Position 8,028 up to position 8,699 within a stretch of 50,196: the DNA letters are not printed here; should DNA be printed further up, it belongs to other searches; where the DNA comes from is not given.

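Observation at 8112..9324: GC-rich three-ORF cassette of unknown function wedged between the FemAB-family gene and the helicase-nuclease gene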

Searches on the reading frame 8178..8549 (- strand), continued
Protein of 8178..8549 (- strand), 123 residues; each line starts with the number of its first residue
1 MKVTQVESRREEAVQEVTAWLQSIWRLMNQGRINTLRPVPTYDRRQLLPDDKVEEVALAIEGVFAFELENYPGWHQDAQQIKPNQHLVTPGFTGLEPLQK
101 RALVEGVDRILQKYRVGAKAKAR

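Call 67: search_dna_similar(query=L045:10001-10351:+, collection=phages, mode=protein, max_evalue=0.001, max_rows=25)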
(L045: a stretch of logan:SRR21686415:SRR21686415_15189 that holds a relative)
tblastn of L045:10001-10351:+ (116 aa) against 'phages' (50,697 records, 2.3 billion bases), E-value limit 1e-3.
No match.

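Call 71: find_related_loci(query=A6, collection=metagenome_contigs, flank=8000)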
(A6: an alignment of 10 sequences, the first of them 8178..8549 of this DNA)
Query A6 (123 aa) in metagenome_contigs; peptide patterns used: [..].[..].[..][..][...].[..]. (x = any residue, [..] = any of these).
93 stretches matched a pattern; 13 encode a relative of the query (tblastn E <= 1e-3); 13 distinct loci.
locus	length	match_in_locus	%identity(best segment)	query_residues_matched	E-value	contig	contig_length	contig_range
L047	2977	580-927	100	1-116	4e-78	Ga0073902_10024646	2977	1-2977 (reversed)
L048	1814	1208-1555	100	1-116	1e-80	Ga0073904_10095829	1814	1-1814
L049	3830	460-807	86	1-116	9e-67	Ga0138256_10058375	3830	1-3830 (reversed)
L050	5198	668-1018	51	1-115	5e-36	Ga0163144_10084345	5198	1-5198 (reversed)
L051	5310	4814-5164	51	1-115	5e-36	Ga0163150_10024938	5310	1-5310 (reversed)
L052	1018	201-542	40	1-114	1e-26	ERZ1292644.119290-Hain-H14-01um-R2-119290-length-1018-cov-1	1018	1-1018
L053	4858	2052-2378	41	13-123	1e-22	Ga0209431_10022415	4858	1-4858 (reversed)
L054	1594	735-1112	36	8-122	2e-22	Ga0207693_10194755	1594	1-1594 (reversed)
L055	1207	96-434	41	1-115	1e-22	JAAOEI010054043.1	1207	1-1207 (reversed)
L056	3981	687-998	41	17-115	1e-9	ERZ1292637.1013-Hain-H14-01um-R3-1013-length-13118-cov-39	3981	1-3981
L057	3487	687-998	41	17-115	1e-9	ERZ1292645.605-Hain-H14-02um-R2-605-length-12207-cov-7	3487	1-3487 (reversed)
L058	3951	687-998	41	17-115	1e-9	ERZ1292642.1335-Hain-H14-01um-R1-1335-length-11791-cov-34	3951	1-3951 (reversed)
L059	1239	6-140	47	78-122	4e-8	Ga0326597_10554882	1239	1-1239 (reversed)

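Call 77: search_protein_families(library=pfam, proteins=[L053:1451-2032:+, L056:1093-1527:+, L056:1500-2645:+, L056:2672-3025:+, L056:3022-3429:+, L056:3434-3979:+, L053:3952-4713:+], max_evalue=0.01)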
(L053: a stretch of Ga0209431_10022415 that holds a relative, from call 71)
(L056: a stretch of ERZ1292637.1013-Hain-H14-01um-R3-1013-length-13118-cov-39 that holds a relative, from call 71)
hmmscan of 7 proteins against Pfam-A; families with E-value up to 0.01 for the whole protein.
L053:1451-2032:+ (193 aa): 0 families

L056:1093-1527:+ (144 aa): 2 families
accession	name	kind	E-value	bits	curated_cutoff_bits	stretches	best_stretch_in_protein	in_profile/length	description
PF13392.12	HNH_3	-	3.7e-15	55.7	24.8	1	45-87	2-44/46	HNH endonuclease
PF05551.17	zf-His_Me_endon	-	4.5e-05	24.1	27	1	62-123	65-116/131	Zinc-binding loop region of homing endonuclease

L056:1500-2645:+ (381 aa): 0 families

L056:2672-3025:+ (117 aa): 0 families

L056:3022-3429:+ (135 aa): 2 families
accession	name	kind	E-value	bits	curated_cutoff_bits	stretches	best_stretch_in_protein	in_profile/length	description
PF13392.12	HNH_3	-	1.5e-12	47.4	24.8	1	39-81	3-45/46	HNH endonuclease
PF20173.3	ZnF_RZ-type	-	0.00028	20.9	27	1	86-119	8-38/54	RZ type zinc finger domain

L056:3434-3979:+ (182 aa): 0 families

L053:3952-4713:+ (253 aa): 0 families

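Call 78: search_protein_families(library=phrogs, proteins=[L053:1451-2032:+, L056:1500-2645:+, L056:2672-3025:+, L056:3434-3979:+, L044:7856-8740:+, L045:8405-9295:+, L053:3485-3940:+], max_evalue=0.01)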
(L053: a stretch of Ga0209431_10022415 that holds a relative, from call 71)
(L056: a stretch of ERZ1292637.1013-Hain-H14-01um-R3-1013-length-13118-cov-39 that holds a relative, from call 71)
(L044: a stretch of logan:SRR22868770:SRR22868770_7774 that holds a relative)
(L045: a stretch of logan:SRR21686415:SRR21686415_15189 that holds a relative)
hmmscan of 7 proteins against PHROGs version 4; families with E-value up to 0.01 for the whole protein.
L053:1451-2032:+ (193 aa): 1 family
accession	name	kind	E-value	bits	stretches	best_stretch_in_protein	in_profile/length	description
phrog_7168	-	DNA, RNA and nucleotide metabolism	0.0003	21.3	1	7-103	3-102/284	homing endonuclease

L056:1500-2645:+ (381 aa): 0 families

L056:2672-3025:+ (117 aa): 0 families

L056:3434-3979:+ (182 aa): 1 family
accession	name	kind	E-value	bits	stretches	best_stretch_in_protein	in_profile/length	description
phrog_51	-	head and packaging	0.00061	20.6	1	9-99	87-177/261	terminase small subunit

L044:7856-8740:+ (294 aa): 1 family
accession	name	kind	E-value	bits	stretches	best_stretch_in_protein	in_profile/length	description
phrog_16701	-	other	2.5e-13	51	1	162-230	142-211/234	peptidase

L045:8405-9295:+ (296 aa): 0 families

L053:3485-3940:+ (151 aa): 0 families

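Call 92: find_related_loci(query=A8, collection=viral_contigs, flank=10000)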
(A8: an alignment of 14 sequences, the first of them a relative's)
Query A8 (116 aa) in viral_contigs; peptide patterns used: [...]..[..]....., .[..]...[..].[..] (x = any residue, [..] = any of these).
51 stretches matched a pattern, but none encodes a relative of the query by tblastn (E <= 1e-3).

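Call 98: search_protein_families(library=pfam, alignment_id=A8, max_evalue=1)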
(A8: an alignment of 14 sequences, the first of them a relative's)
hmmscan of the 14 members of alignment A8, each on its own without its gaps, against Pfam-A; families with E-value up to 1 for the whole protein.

A. member 1, L045:10001-10351:+ (116 aa): 0 families

B. families by the number of members that match (of 14 scanned): 5 families
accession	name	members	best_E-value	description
PF12423.13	KIF1B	2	0.051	Kinesin protein 1B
PF03701.19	UPF0181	1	0.023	Uncharacterised protein family (UPF0181)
PF08698.16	Fcf2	1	0.13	Fcf2 pre-rRNA processing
PF11070.13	DUF2871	1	0.26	Protein of unknown function (DUF2871)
PF22889.1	Tea_mid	1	0.27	Telomere ends associated, middle domain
